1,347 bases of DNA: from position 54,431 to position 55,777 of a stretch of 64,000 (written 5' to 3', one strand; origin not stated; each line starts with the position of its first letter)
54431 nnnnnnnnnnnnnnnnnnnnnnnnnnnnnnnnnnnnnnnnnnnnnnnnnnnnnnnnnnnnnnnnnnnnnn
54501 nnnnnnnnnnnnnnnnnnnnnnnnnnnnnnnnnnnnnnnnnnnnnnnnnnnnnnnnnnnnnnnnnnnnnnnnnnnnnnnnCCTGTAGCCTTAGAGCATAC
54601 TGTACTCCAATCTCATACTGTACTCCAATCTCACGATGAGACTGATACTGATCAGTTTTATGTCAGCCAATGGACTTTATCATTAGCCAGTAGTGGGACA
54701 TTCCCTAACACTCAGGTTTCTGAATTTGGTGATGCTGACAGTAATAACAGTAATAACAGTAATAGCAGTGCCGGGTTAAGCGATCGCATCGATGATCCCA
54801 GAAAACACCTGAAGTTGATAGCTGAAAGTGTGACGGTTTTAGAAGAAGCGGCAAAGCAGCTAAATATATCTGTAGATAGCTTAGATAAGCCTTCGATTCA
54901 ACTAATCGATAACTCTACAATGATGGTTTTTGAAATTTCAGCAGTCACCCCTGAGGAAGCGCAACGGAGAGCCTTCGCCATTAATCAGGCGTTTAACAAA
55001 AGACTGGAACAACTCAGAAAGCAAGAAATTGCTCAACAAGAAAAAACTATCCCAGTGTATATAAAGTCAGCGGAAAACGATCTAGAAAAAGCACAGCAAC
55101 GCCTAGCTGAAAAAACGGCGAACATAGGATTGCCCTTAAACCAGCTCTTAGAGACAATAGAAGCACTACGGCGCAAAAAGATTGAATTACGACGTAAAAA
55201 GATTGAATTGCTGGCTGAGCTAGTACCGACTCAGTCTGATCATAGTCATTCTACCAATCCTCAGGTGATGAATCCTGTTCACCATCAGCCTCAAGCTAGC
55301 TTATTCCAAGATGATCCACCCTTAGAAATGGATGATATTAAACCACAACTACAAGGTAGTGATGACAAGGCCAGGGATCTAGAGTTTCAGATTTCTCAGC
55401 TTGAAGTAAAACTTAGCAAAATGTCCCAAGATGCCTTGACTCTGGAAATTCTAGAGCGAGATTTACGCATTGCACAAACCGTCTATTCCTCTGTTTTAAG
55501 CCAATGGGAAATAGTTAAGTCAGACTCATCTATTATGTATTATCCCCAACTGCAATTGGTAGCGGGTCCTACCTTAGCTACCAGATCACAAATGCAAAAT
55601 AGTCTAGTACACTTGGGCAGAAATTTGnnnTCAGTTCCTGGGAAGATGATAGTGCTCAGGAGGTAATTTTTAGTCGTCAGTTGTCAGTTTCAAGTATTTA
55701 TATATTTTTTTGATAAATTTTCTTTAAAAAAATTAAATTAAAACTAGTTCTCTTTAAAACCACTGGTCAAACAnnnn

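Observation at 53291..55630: Wzx flippase fused in-frame to a duplicated, C-terminally truncated Wzz/GumC-like domain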

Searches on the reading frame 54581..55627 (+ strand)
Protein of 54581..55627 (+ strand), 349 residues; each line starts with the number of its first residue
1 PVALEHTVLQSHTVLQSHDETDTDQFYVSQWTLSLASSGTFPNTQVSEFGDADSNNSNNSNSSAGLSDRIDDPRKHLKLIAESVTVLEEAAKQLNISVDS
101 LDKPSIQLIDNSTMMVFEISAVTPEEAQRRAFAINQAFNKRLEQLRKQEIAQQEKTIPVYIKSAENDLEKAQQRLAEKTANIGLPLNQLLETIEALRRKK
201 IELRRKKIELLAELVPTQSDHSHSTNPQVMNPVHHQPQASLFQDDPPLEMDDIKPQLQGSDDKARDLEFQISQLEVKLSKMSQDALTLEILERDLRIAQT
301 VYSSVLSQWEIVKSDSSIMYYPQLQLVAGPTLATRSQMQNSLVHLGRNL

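Call 21: search_protein_representatives(protein=window:54581-55627:+)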
Query: 349 residues. Proteins with E-value up to 0.001 (for the whole library): 286; up to 1e-10: 188; up to 1e-30: 6. The best 150 are listed.
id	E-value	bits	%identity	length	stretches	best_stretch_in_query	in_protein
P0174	4.7e-91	321.8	94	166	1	184-349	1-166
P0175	1.4e-37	146.2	39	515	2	23-214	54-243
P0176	2.7e-37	145.3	38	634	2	26-216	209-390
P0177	2.0e-36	142.4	39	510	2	25-208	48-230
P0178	5.2e-32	127.9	36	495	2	26-215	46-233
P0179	3.3e-31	125.3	34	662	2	26-248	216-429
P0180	1.7e-30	123.0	37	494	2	25-205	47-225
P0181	3.9e-30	121.8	37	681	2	26-210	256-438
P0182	1.0e-29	120.4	36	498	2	26-217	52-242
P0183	2.5e-29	119.1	36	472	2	21-207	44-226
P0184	5.9e-29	117.9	32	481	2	26-247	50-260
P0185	7.1e-29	117.6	39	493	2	26-208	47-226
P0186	8.1e-29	117.4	37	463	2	25-204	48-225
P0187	1.7e-28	116.4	38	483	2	26-205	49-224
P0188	1.8e-28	116.3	35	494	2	26-216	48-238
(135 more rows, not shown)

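Call 27: search_solved_structures(query=A3, max_evalue=1, show_alignments=2)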
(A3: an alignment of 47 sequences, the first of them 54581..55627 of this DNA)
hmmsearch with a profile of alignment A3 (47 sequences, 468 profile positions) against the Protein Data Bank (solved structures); distinct sequences matched with E-value up to 1: 3.
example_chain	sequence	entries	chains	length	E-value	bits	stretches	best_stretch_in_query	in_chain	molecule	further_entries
8tsh_E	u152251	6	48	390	0.021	16.5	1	128-243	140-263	Capsular biosynthesis protein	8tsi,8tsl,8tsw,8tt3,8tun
9xgv_A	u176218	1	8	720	0.077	14.7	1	343-451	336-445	Tyrosine-protein kinase wzc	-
5j73_A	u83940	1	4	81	0.85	11.2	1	173-234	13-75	protein design 2L4HC2_9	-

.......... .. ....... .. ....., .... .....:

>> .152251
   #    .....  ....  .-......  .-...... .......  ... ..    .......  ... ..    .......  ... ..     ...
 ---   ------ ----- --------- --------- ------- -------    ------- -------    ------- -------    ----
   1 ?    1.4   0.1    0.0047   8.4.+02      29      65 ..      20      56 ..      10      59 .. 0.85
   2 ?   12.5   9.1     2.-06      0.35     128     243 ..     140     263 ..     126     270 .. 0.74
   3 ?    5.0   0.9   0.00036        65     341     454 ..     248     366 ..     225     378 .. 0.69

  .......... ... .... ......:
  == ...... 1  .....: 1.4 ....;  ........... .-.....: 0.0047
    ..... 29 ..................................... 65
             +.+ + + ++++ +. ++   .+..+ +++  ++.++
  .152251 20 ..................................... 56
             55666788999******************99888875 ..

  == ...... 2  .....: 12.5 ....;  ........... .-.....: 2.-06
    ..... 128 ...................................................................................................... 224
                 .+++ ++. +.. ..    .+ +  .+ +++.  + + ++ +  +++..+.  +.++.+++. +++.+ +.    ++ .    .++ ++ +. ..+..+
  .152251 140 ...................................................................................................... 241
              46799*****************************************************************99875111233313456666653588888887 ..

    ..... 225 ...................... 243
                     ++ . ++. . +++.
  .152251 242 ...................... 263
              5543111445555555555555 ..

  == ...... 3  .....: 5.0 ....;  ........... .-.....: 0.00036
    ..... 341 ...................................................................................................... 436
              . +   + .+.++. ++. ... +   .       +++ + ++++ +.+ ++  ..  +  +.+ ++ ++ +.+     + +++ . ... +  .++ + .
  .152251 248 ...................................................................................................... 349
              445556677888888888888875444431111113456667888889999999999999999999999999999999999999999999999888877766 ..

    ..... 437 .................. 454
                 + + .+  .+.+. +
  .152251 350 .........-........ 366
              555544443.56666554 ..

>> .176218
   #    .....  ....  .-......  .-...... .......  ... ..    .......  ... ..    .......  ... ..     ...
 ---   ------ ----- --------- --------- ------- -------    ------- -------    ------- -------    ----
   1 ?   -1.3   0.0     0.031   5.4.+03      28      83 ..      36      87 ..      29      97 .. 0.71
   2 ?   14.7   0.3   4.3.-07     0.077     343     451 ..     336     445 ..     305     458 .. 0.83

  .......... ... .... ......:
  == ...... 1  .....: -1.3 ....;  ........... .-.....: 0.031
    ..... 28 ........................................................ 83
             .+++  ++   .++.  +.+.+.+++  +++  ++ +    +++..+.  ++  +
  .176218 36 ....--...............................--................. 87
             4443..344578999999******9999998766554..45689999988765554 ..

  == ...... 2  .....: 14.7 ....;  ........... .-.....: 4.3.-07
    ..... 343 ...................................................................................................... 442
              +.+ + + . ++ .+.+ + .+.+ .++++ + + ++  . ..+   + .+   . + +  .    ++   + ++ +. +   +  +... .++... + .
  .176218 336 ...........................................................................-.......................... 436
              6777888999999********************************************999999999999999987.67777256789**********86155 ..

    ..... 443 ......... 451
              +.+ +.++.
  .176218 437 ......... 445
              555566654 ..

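Call 36: predict_structure(alignment_id=A3)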
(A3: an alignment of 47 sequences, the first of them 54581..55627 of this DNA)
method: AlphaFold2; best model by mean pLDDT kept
length: 349 residues; sequences in the alignment: 47
mean_pLDDT: 75.5   pTM: 0.60
mean pLDDT of the five models: 75.5, 74.1, 72.8, 68.7, 67.4
residues with pLDDT >= 90: 141; 70-90: 90; 50-70: 34; < 50: 84
segments of 3 or more residues with pLDDT < 50: 1-3, 8-21, 39-69, 220-246, 248-252
pLDDT, mean of each block of 10 residues (from residue 1): 46 42 80 77 40 37 44 90 98 98 95 93 96 98 94 91 96 94 81 81 83 65 43 40 42 59 81 85 92 95 90 77 92 78 51
secondary structure, 60 per line:
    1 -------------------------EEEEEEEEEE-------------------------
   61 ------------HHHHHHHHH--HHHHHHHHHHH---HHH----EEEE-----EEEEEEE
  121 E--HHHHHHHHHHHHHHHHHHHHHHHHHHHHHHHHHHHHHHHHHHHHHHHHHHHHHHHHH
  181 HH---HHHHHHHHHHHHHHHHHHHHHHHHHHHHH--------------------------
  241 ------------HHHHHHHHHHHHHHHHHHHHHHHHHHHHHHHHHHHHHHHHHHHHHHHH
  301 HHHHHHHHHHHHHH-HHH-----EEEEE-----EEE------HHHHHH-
elements in order: E26-35 H73-81 H84-94 E105-108 E114-121 H124-182 H186-214 H253-314 E324-328 E334-336 H343-348

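Call 39: fold_search(model_id=the predicted structure, library=pdb)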
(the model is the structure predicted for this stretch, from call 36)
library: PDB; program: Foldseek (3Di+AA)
matches with E <= 10: 773; with E <= 0.001: 14
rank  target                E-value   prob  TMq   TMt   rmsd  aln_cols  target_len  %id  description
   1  9r64_I                3.4e-06  1.00  0.30  0.18   9.2       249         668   12  CPS secretion pathway Wza-Wzc_C1 (Conf 0) (released 2026-03-04)
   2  9r68_I                5.9e-06  1.00  0.32  0.18  11.3       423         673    9  CPS secretion pathway Wza-Wzc_C1 (Conf 2) (released 2026-03-04)
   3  9i2q_A                5.6e-05  1.00  0.21  0.12  31.9       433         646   11  Wzc-K540M-3YE MgADP C1 (released 2025-04-30)
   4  4zm1_B                7.0e-05  1.00  0.27  0.36  17.8       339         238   13  Shigella flexneri lipopolysaccharide O-antigen chain-length regulator WzzBSF - wild type (released 2016-03-23)
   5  9exo_A                8.3e-05  1.00  0.22  0.12  31.7       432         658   11  Wzc-K540M-2YE MgADP C1 (released 2025-04-23)
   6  7nhr_A                1.5e-04  1.00  0.24  0.13  31.9       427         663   10  Putative transmembrane protein Wzc K540M C1 (released 2021-08-25)
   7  4zm1_A                1.9e-04  1.00  0.26  0.36  18.1       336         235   13  Shigella flexneri lipopolysaccharide O-antigen chain-length regulator WzzBSF - wild type (released 2016-03-23)
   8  6rbg_A                2.8e-04  1.00  0.29  0.32  17.4       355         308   14  full-length bacterial polysaccharide co-polymerase (released 2020-11-18)
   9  9r62_K                4.2e-04  1.00  0.29  0.17  21.6       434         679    9  CPS co-polymerase Wzc_C1 (released 2026-03-04)
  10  9exq_A                4.2e-04  0.99  0.22  0.13  31.9       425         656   10  Wzc-K540M-3YE-N711Y MgADP C1 (released 2025-04-23)
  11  8tsh_F                5.0e-04  1.00  0.27  0.34  14.1       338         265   12  S. thermodepolymerans KpsMT(E151Q)-KpsE in complex with ATP (released 2024-04-17)
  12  8tsh_E                6.6e-04  1.00  0.26  0.33  14.1       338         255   13  S. thermodepolymerans KpsMT(E151Q)-KpsE in complex with ATP (released 2024-04-17)
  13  8tsh_G                8.7e-04  1.00  0.27  0.34  14.9       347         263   12  S. thermodepolymerans KpsMT(E151Q)-KpsE in complex with ATP (released 2024-04-17)
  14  7nib_A                9.8e-04  0.99  0.25  0.14  31.8       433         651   10  Wzc-K540M-4YE C1 (released 2021-08-25)
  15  8tsh_J                1.0e-03  1.00  0.28  0.34   9.6       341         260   11  S. thermodepolymerans KpsMT(E151Q)-KpsE in complex with ATP (released 2024-04-17)
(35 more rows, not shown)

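Call 56: find_homologous_proteins(query=window:54581-55627:+, max_evalue=0.001)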
Query window:54581-55627:+ (349 aa): 2 proteins with E <= 0.001 among 4803 candidates.
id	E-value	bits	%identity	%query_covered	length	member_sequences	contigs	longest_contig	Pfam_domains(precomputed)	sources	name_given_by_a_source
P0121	2.2e-47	180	42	54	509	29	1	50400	-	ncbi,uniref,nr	ncbi:hypothetical protein [Moorena sp. SIO4A5]|uniref:GumC family protein n=1 Tax=Moorena sp. SIO4A5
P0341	1.8e-26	111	40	41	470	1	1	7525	-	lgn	-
